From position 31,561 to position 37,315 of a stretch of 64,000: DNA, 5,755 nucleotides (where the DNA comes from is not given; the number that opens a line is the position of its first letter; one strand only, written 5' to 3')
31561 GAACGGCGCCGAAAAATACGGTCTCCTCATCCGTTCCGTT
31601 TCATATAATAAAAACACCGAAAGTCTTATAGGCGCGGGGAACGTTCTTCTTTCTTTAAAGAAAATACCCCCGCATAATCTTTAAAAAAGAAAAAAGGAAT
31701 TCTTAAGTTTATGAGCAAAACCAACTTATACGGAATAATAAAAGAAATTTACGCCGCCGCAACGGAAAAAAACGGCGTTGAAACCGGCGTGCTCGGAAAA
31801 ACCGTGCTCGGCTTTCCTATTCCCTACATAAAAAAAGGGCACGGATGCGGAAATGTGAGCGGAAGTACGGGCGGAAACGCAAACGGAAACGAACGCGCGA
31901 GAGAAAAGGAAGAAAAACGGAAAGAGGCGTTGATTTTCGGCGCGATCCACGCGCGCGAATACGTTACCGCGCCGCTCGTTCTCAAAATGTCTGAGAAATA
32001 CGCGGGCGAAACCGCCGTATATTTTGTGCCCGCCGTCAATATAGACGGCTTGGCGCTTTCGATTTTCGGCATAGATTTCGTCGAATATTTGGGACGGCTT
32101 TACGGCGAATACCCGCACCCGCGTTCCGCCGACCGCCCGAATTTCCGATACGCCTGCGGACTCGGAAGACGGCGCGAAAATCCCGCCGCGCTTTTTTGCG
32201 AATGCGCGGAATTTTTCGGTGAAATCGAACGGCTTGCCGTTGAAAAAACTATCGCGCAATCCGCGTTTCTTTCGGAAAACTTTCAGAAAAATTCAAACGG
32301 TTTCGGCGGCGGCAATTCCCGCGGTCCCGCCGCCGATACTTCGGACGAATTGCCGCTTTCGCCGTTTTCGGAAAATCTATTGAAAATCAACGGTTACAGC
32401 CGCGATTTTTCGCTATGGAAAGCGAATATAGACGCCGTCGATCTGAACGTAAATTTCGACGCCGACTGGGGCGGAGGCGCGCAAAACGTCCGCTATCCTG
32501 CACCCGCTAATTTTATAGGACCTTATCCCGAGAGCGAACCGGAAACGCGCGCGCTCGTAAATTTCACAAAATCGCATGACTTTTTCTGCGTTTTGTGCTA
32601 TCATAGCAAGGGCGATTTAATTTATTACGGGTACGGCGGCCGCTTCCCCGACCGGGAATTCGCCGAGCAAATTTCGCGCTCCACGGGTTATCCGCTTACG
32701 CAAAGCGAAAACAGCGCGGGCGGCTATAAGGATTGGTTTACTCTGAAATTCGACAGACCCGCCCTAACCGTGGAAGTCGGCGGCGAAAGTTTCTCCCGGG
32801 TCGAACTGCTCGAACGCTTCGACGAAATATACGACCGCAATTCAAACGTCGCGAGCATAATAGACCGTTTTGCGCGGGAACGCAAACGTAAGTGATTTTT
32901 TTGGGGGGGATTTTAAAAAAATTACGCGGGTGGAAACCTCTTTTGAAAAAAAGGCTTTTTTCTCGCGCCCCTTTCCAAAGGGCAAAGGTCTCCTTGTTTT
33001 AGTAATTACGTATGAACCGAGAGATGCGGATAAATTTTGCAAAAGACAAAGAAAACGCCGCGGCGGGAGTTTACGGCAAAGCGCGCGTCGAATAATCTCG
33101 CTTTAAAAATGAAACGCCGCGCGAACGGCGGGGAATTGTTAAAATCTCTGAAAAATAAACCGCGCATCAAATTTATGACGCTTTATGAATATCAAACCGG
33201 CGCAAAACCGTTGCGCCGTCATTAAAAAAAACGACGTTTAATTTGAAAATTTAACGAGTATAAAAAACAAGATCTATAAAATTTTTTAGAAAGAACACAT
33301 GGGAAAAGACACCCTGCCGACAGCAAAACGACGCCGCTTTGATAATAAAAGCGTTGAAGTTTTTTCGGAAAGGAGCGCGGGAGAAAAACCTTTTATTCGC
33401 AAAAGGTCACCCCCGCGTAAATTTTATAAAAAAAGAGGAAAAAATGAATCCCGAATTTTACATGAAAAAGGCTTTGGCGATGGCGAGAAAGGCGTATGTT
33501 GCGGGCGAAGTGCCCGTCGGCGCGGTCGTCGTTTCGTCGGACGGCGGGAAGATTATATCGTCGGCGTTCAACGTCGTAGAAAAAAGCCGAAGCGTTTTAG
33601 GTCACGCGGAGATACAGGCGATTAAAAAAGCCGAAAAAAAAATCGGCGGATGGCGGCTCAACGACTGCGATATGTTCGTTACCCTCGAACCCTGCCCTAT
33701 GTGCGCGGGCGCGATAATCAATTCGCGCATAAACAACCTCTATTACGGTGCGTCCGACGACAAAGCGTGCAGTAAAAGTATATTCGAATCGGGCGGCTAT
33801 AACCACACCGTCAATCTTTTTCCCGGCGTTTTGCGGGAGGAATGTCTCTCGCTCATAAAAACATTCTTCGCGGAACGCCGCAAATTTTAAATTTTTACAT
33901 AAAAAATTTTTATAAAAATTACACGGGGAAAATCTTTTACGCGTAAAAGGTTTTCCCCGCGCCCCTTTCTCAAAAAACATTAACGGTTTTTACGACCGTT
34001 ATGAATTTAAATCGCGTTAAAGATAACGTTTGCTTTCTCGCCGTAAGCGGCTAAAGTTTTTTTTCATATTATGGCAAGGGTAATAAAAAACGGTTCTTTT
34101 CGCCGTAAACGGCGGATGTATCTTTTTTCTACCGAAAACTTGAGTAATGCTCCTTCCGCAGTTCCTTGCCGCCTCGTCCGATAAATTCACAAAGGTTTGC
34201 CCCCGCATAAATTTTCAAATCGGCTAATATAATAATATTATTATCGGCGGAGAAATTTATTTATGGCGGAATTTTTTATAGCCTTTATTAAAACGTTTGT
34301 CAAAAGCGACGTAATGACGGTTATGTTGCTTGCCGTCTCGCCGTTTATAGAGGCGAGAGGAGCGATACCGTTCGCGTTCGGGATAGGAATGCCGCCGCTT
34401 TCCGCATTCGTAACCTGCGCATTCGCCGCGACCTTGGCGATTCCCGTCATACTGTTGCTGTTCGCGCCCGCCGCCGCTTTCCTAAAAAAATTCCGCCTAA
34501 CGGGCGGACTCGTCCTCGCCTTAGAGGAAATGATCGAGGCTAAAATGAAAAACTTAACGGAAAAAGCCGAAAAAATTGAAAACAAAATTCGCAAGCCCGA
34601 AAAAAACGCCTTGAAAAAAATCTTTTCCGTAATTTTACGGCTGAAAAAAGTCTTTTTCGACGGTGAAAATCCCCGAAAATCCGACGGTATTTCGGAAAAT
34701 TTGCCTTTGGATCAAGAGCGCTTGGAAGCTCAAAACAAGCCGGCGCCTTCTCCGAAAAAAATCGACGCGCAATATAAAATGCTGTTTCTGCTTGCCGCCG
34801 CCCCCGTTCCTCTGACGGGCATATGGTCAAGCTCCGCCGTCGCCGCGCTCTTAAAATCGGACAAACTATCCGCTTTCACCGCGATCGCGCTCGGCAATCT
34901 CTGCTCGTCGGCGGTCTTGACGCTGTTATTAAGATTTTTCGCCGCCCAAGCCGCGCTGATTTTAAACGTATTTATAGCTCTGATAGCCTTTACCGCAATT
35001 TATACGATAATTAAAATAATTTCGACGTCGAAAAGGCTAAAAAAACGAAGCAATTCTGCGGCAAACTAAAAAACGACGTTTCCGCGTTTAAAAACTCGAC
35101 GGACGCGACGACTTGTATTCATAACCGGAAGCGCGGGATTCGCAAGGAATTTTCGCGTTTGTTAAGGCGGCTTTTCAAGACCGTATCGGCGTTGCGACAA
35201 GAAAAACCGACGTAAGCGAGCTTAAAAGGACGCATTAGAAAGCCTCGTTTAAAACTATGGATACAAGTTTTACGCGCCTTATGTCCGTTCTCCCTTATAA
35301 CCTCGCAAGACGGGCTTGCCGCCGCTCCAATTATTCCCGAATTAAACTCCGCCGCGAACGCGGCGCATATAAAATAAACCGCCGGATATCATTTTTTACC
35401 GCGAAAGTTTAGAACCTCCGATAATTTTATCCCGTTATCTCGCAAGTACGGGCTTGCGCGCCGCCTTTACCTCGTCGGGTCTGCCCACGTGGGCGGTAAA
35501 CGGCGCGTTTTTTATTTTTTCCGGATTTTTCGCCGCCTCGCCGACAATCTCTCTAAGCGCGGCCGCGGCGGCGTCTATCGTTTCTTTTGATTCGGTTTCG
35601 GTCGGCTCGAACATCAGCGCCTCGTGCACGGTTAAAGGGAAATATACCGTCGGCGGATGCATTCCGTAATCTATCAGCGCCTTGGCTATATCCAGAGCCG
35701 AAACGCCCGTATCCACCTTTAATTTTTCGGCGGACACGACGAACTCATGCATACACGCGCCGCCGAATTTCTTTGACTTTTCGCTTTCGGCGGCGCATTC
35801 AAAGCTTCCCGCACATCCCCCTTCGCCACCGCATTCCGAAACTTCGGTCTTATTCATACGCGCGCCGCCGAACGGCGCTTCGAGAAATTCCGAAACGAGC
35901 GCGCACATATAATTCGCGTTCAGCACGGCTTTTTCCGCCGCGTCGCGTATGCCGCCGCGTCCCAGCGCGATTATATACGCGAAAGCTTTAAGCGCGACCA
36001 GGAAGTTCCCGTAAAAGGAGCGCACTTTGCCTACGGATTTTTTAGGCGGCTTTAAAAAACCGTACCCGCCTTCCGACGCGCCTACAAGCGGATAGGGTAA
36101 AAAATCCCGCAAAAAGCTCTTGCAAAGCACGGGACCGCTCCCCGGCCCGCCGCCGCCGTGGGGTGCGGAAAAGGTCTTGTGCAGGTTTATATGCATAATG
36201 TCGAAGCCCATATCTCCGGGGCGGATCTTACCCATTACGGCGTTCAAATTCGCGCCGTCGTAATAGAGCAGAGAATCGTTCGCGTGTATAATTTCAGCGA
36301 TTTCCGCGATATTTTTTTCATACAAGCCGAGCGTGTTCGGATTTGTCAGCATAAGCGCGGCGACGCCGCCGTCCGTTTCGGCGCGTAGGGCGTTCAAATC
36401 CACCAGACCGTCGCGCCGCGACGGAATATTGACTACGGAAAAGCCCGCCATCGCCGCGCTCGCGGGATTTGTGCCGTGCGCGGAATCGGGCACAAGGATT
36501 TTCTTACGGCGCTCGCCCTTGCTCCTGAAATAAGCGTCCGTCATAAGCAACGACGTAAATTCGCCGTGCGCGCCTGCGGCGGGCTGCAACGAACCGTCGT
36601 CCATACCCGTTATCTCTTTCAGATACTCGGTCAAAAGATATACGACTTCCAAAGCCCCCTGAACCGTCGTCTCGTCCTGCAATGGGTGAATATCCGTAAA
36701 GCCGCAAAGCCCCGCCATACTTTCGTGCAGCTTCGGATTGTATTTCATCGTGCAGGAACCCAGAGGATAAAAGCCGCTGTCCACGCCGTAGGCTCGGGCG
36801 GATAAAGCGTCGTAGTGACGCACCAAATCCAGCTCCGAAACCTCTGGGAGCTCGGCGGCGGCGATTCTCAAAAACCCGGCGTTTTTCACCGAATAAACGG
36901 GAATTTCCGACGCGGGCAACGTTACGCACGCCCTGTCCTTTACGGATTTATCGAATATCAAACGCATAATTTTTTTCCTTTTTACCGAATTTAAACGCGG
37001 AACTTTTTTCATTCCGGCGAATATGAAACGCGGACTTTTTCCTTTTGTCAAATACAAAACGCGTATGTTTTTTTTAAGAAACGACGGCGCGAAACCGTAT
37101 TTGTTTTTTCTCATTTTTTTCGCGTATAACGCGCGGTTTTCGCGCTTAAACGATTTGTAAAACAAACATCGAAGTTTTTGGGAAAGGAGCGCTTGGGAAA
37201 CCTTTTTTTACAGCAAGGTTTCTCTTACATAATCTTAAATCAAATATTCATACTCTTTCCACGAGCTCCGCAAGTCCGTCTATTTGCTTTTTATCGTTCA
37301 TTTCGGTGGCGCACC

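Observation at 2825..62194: Dense family of ~65-bp hairpin repeats (REP1) in almost every intergenic region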

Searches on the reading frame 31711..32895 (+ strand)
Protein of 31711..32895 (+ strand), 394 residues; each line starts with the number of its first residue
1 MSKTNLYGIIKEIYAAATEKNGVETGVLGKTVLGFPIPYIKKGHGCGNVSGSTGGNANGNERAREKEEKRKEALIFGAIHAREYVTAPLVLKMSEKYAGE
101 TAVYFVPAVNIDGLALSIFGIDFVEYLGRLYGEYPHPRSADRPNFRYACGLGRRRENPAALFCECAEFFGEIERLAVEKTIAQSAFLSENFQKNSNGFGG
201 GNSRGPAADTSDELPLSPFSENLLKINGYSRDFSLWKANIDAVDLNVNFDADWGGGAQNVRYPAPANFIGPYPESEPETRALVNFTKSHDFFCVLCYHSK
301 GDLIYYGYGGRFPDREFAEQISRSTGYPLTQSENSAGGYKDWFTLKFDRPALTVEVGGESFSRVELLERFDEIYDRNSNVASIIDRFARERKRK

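Call 52: search_protein_families(library=pfam, proteins=[window:31711-32895:+], max_evalue=0.01)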
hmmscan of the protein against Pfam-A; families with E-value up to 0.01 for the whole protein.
window:31711-32895:+ (394 aa): 1 family
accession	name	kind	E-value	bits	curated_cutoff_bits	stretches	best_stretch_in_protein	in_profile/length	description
PF00246.29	Peptidase_M14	-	1.7e-20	74.3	21.6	2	241-331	125-219/286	Zinc carboxypeptidase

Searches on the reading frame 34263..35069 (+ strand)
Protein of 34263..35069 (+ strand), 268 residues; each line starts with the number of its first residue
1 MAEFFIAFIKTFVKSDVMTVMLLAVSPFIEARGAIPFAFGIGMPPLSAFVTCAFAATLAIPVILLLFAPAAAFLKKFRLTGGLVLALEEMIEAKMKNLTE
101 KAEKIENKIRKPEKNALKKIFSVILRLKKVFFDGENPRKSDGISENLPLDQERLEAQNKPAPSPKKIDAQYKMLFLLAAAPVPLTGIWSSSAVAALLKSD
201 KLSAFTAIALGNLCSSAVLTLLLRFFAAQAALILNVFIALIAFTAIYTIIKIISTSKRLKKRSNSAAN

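Call 52: search_protein_families(library=pfam, proteins=[window:34263-35069:+], max_evalue=0.01)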
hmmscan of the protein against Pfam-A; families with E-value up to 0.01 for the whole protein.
window:34263-35069:+ (268 aa): 1 family
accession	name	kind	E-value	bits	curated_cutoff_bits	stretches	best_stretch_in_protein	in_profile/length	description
PF06695.16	Sm_multidrug_ex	-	1.3e-18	68.2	30.7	2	30-99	1-70/121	Putative small multi-drug export protein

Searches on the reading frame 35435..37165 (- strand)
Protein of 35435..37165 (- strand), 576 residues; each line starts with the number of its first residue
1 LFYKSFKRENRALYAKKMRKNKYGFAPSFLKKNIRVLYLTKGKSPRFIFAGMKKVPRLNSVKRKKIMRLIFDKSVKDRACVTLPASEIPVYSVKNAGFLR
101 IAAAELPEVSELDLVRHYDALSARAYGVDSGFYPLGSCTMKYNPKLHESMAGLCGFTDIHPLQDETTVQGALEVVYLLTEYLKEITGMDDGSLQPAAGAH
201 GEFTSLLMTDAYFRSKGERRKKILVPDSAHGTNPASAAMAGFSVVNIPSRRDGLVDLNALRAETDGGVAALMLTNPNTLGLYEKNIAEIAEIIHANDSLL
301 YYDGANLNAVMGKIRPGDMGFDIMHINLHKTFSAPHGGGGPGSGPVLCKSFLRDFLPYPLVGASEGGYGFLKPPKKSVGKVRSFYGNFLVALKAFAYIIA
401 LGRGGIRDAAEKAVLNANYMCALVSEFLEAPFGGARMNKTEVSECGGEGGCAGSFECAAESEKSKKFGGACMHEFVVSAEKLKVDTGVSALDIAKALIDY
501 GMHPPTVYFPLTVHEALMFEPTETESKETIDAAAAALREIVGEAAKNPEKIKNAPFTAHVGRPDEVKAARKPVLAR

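Call 11: search_protein_families(library=pfam, proteins=[window:35435-37165:-])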
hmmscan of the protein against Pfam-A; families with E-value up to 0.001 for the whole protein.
window:35435-37165:- (576 aa): 4 families
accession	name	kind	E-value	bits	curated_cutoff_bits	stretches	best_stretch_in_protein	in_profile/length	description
PF21478.3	GcvP2_C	-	4.4e-21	75.5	27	1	469-546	29-104/122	Glycine dehydrogenase, C-terminal domain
PF02347.22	GDC-P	-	6.8e-08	32.2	26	1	156-365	94-292/429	Glycine cleavage system P-protein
PF00266.25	Aminotran_5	-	1.1e-06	28.3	21.5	1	218-337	86-207/371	Aminotransferase class-V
PF01212.27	Beta_elim_lyase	-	0.00019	21.3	27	1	174-338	33-207/288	Beta-eliminating lyase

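Call 26: find_related_loci(query=window:35435-37165:-, collection=genome_contigs, flank=10000)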
Query window:35435-37165:- (576 aa) in genome_contigs; peptide patterns used: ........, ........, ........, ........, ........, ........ (x = any residue, [..] = any of these).
600 stretches matched a pattern (row limit reached: there are more); 585 encode a relative of the query (tblastn E <= 1e-3); the best 80 are kept; 80 distinct loci.
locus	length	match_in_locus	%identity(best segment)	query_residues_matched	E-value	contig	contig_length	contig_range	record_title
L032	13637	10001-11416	58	67-574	3e-172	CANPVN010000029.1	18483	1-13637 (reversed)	MAG: uncultured Clostridia bacterium isolate Lapin-001__bin17 genome assembly, contig: Lapin-001__NODE_3165_length_18483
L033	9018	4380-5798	54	66-574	1e-164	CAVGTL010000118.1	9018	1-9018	Succinivibrio sp. isolate G02651-L1_cleanbin_000021 genome assembly, contig: Spades_G02651-L1_contig_4818, whole genome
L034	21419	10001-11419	56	67-574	1e-162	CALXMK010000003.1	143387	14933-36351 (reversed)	MAG: uncultured Verrucomicrobia bacterium isolate BRZ_CI__bin11 genome assembly, contig: BRZ_CI__NODE_154_length_143387_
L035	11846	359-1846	53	40-574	8e-163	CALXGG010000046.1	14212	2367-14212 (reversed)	MAG: uncultured Oscillospiraceae bacterium isolate BRZ_CV__bin107 genome assembly, contig: BRZ_CV__NODE_5480_length_1421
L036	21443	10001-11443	51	59-574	3e-160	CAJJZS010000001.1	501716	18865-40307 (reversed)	MAG TPA_asm: uncultured Ruminococcaceae bacterium isolate ERR1190762-bin.8 genome assembly, contig: NODE_1_length_501716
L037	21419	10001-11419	52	67-574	2e-158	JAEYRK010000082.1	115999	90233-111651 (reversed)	MAG: Bacillota bacterium isolate OH_CBB_57 k127_26992, whole genome shotgun sequence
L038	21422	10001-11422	53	69-574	3e-157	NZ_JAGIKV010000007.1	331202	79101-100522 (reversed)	Paenibacillus xylanexedens strain DSM 21292 Ga0454120_07, whole genome shotgun sequence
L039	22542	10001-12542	52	69-574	4e-156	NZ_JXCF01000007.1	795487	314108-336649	Staphylococcus gallinarum strain DSM 20610 contig_7, whole genome shotgun sequence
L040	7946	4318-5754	52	64-574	4e-156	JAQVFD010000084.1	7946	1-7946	MAG: Clostridiaceae bacterium isolate STE_150 NODE_24911_length_7946_cov_3.121755_Sandtown_E, whole genome shotgun seque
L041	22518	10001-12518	51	59-574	4e-156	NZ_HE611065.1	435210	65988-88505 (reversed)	Kurthia senegalensis strain JC8E, whole genome shotgun sequence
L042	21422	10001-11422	53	69-574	4e-156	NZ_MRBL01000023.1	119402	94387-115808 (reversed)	Bacillus haynesii strain NRRL B-41327 Bacillus_sp_NRRL_B-41327_contig_23, whole genome shotgun sequence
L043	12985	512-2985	50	68-570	6e-156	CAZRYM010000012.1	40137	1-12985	MAG TPA_asm: uncultured Thermotogaceae bacterium isolate binchicken_co42_456 genome assembly, contig: NODE_820_length_40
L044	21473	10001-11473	50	57-574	5e-156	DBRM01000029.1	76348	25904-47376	MAG TPA_asm: Syntrophomonas sp. UBA1368 UBA1368_contig_5117, whole genome shotgun sequence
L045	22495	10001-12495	53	65-574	3e-156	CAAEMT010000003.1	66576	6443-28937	MAG TPA_asm: Lachnospiraceae bacterium, isolate HGM11829, WGS project CAAEMT010000000 data, contig: ERS537286_20_k99_227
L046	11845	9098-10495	52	69-574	9e-156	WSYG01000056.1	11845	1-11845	MAG: Erysipelotrichaceae bacterium isolate X3_MetaBAT.3 scaffold_2757, whole genome shotgun sequence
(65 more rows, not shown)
